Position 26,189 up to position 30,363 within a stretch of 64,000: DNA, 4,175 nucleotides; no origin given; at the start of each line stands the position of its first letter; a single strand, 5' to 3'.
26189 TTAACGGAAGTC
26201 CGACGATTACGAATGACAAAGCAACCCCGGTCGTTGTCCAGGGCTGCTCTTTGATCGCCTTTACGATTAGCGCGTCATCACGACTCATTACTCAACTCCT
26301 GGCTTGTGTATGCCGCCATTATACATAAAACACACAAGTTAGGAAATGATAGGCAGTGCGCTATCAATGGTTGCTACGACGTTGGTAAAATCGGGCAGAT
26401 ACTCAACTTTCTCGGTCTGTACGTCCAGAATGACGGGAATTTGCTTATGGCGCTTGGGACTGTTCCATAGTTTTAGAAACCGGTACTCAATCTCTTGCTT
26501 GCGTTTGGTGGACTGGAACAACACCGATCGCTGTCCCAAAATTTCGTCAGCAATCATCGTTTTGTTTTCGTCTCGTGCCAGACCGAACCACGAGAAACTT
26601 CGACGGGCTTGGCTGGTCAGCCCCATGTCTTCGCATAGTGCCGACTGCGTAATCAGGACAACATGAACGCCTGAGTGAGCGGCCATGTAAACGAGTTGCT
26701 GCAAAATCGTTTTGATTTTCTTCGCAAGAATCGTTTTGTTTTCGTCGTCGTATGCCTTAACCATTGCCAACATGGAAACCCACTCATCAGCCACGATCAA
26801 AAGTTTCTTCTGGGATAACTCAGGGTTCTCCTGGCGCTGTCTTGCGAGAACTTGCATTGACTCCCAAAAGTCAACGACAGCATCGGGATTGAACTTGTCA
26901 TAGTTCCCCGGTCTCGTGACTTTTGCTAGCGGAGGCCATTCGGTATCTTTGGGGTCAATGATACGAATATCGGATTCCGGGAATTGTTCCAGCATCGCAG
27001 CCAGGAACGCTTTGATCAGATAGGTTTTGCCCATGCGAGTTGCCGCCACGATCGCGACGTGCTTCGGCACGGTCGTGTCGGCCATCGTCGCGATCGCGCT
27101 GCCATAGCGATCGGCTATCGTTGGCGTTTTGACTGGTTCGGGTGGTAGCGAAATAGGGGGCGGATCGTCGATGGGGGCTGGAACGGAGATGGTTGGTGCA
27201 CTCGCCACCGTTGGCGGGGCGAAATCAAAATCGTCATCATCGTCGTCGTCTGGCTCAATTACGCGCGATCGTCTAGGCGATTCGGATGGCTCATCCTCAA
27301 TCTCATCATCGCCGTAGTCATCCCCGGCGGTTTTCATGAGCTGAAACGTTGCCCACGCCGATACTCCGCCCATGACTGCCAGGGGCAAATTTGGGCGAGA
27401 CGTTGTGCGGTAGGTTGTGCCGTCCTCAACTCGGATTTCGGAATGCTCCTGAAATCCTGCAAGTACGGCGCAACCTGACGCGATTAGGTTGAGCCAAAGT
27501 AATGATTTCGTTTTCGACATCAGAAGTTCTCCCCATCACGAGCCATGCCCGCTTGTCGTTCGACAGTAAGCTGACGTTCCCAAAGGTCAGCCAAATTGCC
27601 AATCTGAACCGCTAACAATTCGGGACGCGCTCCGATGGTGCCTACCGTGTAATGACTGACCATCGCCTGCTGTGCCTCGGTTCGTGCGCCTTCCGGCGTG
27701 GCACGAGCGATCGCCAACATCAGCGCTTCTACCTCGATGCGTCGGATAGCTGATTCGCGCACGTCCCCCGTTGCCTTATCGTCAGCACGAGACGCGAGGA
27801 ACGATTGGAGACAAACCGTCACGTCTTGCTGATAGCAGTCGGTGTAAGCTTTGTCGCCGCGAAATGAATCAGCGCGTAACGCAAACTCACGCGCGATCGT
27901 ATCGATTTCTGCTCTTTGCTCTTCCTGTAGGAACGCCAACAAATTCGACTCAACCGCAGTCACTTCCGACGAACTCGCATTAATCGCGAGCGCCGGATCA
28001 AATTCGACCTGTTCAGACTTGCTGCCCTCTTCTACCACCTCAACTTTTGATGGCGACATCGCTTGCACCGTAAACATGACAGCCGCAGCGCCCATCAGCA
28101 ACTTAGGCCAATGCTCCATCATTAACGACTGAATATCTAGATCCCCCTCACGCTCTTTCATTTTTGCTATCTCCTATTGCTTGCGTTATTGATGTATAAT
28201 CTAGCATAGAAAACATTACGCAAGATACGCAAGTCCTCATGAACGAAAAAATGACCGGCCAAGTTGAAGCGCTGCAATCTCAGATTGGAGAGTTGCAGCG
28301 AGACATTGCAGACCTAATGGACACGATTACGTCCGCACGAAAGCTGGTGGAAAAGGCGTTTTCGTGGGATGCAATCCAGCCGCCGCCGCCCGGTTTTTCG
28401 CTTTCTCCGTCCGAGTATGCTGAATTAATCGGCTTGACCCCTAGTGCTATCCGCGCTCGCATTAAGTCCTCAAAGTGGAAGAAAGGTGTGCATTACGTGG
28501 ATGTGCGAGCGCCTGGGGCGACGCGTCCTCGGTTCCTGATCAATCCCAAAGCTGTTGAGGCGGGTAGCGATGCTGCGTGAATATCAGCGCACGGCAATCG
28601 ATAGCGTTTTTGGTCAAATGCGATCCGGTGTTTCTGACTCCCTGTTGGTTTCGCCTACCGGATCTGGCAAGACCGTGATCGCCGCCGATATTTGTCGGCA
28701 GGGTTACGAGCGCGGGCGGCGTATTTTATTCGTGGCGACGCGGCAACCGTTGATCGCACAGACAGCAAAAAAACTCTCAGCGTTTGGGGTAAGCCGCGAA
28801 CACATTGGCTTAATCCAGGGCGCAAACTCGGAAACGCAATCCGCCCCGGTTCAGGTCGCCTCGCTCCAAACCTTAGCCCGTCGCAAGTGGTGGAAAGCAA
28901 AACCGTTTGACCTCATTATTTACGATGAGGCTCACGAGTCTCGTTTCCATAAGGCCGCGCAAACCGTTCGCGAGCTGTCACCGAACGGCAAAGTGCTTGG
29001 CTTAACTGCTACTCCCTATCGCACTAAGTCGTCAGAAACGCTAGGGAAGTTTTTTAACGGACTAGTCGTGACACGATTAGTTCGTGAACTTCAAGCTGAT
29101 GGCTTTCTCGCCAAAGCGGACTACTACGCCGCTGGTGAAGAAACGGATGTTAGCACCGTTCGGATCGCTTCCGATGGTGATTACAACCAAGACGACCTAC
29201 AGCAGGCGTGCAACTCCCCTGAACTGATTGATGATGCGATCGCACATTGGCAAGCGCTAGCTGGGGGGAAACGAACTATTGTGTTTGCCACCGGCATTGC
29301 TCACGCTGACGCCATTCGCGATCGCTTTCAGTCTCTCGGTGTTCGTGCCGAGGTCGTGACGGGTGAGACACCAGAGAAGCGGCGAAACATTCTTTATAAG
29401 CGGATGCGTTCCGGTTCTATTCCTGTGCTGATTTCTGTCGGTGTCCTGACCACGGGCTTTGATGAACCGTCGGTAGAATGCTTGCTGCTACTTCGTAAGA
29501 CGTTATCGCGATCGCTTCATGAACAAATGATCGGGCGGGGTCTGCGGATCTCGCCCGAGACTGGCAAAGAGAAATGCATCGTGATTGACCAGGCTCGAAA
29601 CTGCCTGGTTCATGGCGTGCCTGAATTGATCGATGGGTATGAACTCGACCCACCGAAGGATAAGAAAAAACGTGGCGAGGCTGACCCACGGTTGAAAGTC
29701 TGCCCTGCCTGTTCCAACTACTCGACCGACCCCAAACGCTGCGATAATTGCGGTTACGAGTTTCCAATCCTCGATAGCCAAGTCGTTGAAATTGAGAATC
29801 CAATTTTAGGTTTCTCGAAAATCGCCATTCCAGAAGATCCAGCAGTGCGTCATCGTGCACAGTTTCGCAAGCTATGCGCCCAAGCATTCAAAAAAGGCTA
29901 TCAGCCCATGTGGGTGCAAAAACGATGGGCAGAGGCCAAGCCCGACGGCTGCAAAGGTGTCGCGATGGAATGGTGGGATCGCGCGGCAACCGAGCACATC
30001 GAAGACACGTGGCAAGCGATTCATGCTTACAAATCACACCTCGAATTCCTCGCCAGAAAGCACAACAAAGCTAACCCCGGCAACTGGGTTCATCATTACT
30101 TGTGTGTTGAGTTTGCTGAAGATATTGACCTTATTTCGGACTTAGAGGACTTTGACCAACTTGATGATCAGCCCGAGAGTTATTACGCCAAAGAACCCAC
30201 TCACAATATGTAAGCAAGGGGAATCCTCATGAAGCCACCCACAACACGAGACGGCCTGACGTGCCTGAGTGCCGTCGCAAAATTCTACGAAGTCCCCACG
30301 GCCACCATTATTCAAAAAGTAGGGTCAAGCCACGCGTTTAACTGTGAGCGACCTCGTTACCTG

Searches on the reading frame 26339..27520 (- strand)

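Call 19: search_protein_families(library=phrogs, proteins=[window:26339-27520:-], max_evalue=0.01)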
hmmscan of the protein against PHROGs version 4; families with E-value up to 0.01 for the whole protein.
window:26339-27520:- (393 aa): 2 families
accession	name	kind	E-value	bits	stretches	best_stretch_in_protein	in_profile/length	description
phrog_1358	-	moron, auxiliary metabolic gene and host takeover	2.3e-08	33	1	146-292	597-751/1382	FtsK/SpoIIIE-like protein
phrog_2666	-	head and packaging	1.1e-05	25.3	1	152-305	321-476/555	terminase large subunit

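Call 32: search_protein_families(library=pfam, proteins=[window:26339-27520:-], max_evalue=0.01)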
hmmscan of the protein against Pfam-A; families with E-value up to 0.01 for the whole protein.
window:26339-27520:- (393 aa): 2 families
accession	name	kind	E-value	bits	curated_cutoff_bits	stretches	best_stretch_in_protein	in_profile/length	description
PF01935.23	DUF87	-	1.6e-05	25.5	23.2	1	147-350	18-184/220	Helicase HerA, central domain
PF01580.24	FtsK_SpoIIIE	-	0.00018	21.5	24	0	122-230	19-120/221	FtsK/SpoIIIE family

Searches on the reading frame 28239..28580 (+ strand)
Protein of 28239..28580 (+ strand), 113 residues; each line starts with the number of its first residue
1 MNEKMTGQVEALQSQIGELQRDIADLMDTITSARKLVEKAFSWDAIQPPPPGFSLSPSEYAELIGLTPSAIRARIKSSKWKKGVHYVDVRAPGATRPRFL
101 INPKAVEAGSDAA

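Call 32: search_protein_families(library=pfam, proteins=[window:28239-28580:+], max_evalue=0.01)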
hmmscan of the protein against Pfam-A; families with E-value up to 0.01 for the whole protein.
window:28239-28580:+ (113 aa): 1 family
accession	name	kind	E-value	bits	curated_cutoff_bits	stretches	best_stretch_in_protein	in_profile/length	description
PF13404.12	HTH_AsnC-type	-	0.0036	17.5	27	1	55-76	18-39/42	AsnC-type helix-turn-helix domain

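Call 62: search_protein_families(library=phrogs, proteins=[window:28239-28580:+], max_evalue=0.01)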
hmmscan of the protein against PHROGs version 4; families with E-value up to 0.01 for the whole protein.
window:28239-28580:+ (113 aa): 4 families
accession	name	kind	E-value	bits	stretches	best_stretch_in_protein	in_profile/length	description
phrog_539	-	integration and excision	0.0021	18.7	1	61-100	20-60/80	excisionase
phrog_2917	-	integration and excision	0.0029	18.4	1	58-90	14-46/72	excisionase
phrog_6058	-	unknown function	0.0041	17.9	1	54-105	24-72/113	-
phrog_9668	-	integration and excision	0.009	17.1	0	59-84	20-45/114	excisionase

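Call 66: search_solved_structures(query=window:28239-28580:+, max_evalue=1)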
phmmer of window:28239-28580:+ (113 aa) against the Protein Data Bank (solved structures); distinct sequences matched with E-value up to 1: 2.
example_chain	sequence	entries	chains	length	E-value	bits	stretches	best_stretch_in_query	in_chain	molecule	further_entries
2xgu_A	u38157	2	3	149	0.046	17.4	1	35-69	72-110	RELIK CAPSID N-TERMINAL DOMAIN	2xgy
2ic9_A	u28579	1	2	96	0.26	15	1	7-47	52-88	Nucleocapsid protein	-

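Call 83: find_homologous_proteins(query=window:28239-28580:+, max_evalue=0.01)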
Query window:28239-28580:+ (113 aa): 3 proteins with E <= 0.01 among 8 candidates.
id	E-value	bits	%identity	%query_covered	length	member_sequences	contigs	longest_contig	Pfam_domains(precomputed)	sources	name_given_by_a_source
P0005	1.8e-66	239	99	100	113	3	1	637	PF06806.20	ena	-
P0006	2.5e-59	216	87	100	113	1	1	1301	-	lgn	-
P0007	3.0e-45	171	81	89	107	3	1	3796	-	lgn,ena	-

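Call 88: predict_structure(alignment_id=A5)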
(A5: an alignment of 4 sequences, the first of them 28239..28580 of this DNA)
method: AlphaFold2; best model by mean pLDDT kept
length: 113 residues; sequences in the alignment: 4
mean_pLDDT: 60.9   pTM: 0.35
mean pLDDT of the five models: 60.9, 59.3, 58.8, 58.3, 57.7
residues with pLDDT >= 90: 18; 70-90: 16; 50-70: 35; < 50: 44
segments of 3 or more residues with pLDDT < 50: 43-46, 80-104, 109-113
pLDDT, mean of each block of 10 residues (from residue 1): 80 93 91 69 49 54 52 51 46 44 48 39
secondary structure, 60 per line:
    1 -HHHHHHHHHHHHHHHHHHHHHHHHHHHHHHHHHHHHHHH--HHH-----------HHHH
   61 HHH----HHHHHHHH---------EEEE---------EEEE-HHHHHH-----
elements in order: H2-40 H57-63 H68-75 E85-88 E98-101 H103-108

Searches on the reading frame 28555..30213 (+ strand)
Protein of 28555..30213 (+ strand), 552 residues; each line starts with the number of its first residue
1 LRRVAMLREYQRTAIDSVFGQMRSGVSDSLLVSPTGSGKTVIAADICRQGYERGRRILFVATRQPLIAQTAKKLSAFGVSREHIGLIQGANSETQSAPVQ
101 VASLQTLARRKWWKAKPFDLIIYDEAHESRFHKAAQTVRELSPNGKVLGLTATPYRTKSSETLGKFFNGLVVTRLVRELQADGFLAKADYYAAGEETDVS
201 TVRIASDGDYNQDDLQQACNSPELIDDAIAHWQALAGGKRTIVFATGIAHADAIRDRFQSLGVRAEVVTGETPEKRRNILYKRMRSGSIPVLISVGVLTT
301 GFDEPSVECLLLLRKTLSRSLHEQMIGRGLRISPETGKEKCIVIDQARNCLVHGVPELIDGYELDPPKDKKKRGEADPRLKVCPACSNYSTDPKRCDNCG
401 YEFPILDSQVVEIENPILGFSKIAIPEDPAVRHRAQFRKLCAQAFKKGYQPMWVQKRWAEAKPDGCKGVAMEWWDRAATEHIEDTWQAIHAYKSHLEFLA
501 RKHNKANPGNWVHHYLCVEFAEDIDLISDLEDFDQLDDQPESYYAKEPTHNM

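Call 19: search_protein_families(library=phrogs, proteins=[window:28555-30213:+], max_evalue=0.01)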
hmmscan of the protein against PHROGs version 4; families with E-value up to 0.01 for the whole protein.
window:28555-30213:+ (552 aa): 12 families
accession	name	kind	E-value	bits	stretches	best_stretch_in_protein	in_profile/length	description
phrog_16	-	DNA, RNA and nucleotide metabolism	5.5e-92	310.5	1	6-513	272-704/986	DNA helicase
phrog_16694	-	unknown function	4.1e-27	95.5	2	7-130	275-413/1010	-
phrog_62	-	DNA, RNA and nucleotide metabolism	9.1e-15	54.2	2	6-158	696-853/1881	DNA helicase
phrog_16259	-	DNA, RNA and nucleotide metabolism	3.4e-13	50.6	1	7-130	118-237/330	DNA helicase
phrog_9690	-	DNA, RNA and nucleotide metabolism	2.2e-12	47.6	1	117-343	40-265/306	DNA helicase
phrog_3830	-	unknown function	5.3e-12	45.7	1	6-167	266-450/1032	-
phrog_2488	-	DNA, RNA and nucleotide metabolism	0.00062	19.6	0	7-46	19-58/579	DNA helicase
phrog_34481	-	unknown function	0.00093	20.1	1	32-81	56-105/132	-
phrog_25411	-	unknown function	0.0012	18.5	0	73-134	309-370/627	-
phrog_13558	-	unknown function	0.0015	19.5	1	376-400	25-49/69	-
phrog_32711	-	unknown function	0.0031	16.5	1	118-333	217-440/956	-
phrog_6819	-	DNA, RNA and nucleotide metabolism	0.0053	16.2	0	5-74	19-81/645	Holliday junction branch migration helicase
